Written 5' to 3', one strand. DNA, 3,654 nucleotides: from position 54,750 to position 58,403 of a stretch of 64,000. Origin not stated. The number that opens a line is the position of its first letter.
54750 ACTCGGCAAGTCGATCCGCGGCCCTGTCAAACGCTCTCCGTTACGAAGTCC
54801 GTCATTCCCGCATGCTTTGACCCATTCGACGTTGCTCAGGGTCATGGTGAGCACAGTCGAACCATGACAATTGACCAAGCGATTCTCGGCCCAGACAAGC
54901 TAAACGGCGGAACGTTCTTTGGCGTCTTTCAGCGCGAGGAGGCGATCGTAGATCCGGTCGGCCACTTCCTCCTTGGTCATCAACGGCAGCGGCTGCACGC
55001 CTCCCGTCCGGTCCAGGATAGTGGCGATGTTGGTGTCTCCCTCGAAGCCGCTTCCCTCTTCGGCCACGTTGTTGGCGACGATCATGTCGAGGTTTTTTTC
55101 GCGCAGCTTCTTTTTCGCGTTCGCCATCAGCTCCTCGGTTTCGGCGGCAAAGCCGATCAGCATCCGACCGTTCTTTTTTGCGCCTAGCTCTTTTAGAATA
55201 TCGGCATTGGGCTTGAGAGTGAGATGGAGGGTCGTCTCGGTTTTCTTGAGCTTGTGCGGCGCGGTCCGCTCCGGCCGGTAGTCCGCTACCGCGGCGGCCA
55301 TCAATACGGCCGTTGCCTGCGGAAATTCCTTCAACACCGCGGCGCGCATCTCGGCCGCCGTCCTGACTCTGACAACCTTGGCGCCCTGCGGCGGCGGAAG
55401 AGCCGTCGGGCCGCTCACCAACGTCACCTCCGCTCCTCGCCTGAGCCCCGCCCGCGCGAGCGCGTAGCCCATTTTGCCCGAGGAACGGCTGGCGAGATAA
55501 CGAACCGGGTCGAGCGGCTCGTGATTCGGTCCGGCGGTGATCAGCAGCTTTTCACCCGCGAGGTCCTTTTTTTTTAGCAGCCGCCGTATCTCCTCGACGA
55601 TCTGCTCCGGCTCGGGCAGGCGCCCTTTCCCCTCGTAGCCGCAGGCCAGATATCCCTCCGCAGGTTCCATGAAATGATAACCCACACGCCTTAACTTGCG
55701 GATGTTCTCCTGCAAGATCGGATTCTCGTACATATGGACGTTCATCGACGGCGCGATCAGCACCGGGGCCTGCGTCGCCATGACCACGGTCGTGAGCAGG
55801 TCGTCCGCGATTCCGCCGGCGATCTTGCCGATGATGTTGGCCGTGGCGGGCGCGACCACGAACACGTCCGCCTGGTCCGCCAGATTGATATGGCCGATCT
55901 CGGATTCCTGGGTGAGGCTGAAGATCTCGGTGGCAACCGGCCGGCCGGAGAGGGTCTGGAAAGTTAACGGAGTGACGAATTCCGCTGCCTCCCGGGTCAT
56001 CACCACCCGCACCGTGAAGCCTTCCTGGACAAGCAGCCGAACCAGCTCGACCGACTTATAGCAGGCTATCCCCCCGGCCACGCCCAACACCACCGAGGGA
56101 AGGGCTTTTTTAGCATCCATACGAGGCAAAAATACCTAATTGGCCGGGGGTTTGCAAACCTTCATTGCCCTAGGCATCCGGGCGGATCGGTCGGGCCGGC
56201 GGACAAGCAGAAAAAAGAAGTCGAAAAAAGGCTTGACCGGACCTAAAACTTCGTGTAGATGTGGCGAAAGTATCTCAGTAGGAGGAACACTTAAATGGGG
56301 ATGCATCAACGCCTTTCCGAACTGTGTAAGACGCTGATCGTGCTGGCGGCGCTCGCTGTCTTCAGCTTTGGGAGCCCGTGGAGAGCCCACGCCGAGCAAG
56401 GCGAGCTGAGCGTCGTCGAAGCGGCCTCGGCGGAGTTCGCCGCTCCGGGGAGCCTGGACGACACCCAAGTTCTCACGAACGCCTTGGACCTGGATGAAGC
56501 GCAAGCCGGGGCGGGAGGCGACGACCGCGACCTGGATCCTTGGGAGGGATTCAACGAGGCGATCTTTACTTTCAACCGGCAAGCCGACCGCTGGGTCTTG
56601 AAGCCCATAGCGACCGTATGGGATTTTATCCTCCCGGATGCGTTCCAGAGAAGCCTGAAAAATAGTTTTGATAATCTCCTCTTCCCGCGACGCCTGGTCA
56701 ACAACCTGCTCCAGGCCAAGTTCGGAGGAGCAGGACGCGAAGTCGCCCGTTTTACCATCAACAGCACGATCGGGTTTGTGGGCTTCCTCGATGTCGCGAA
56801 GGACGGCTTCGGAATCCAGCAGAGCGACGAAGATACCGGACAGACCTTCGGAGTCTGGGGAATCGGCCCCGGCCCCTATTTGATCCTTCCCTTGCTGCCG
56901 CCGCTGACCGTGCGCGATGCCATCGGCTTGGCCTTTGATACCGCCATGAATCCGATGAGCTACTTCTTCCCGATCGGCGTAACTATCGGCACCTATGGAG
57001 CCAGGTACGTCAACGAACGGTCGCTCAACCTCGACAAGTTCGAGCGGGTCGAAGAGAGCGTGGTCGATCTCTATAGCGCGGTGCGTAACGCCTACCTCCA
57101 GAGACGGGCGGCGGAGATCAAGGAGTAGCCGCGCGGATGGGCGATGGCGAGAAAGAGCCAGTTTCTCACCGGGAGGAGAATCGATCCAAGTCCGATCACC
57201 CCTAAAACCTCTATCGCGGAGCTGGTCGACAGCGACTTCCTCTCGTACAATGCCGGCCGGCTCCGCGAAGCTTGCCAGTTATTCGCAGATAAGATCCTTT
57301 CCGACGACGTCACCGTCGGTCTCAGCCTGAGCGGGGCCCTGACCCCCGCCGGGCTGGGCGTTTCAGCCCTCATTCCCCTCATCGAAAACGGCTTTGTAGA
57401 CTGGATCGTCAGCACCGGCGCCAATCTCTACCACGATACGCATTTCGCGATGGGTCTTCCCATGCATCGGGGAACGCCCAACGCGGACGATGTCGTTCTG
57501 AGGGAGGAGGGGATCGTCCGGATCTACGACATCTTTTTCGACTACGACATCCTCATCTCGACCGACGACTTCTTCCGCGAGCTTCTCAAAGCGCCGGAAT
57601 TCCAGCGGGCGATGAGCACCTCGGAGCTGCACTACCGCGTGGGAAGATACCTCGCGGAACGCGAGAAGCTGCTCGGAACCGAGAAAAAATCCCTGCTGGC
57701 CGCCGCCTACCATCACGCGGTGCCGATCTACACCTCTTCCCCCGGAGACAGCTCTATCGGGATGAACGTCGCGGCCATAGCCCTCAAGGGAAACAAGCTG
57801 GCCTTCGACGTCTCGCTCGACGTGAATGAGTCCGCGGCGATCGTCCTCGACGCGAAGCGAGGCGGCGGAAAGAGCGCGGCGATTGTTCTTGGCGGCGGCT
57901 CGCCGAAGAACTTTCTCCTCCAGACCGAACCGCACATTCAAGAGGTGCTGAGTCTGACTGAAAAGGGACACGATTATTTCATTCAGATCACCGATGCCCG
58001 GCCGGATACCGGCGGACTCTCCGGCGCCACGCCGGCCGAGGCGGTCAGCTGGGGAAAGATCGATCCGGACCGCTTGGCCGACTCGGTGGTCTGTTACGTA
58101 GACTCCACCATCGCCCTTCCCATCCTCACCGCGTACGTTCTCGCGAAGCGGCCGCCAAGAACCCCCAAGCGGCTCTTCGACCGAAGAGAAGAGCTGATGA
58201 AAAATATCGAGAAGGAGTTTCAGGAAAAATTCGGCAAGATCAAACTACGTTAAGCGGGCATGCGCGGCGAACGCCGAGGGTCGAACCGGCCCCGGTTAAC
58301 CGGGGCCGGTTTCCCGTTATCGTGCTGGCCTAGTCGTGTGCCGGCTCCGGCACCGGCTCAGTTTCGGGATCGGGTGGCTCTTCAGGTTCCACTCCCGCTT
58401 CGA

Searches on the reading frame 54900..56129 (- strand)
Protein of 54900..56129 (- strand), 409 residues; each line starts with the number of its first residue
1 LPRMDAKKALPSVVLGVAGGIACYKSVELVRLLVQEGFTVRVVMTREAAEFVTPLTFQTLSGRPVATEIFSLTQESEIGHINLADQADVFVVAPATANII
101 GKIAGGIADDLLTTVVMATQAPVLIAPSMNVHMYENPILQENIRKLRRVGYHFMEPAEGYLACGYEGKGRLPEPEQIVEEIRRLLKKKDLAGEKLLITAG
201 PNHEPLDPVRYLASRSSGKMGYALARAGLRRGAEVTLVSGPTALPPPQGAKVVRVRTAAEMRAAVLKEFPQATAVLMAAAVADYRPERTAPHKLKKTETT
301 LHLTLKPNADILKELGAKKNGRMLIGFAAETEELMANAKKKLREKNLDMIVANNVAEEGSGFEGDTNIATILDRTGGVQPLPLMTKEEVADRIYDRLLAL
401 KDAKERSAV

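Call 55: search_protein_families(library=pfam, proteins=[window:54900-56129:-], max_evalue=0.00001)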
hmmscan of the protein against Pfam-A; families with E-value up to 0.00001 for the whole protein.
window:54900-56129:- (409 aa): 2 families
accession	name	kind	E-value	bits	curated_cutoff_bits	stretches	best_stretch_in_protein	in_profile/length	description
PF04127.22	DFP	-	3e-72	242.8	22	1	190-372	1-186/186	DNA/pantothenate metabolism flavoprotein C-terminal domain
PF02441.25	Flavoprotein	-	2.1e-35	122.2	22.7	1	13-184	3-161/162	Flavoprotein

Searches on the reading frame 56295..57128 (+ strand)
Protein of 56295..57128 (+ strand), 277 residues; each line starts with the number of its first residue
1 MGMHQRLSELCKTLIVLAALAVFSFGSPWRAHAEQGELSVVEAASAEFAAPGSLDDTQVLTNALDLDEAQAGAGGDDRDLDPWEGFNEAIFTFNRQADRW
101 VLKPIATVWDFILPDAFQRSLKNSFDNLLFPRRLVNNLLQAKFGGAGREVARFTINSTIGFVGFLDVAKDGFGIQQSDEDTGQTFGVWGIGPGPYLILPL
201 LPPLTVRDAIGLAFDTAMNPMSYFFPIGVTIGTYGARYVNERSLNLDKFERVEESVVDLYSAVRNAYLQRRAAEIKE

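Call 56: search_protein_families(library=pfam, proteins=[window:56295-57128:+], max_evalue=0.00001)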
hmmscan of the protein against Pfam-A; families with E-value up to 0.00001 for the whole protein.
window:56295-57128:+ (277 aa): 1 family
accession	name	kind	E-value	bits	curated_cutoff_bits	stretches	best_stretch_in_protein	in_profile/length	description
PF04333.18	MlaA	-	7.3e-66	222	25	1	81-273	3-194/195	MlaA lipoprotein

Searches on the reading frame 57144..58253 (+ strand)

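Call 56: search_protein_families(library=pfam, proteins=[window:57144-58253:+], max_evalue=0.00001)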
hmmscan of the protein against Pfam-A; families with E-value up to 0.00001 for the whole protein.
window:57144-58253:+ (369 aa): 1 family
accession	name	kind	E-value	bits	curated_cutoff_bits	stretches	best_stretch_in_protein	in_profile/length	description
PF01916.23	DS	-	8.8e-74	248.8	27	1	34-331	10-287/288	Deoxyhypusine synthase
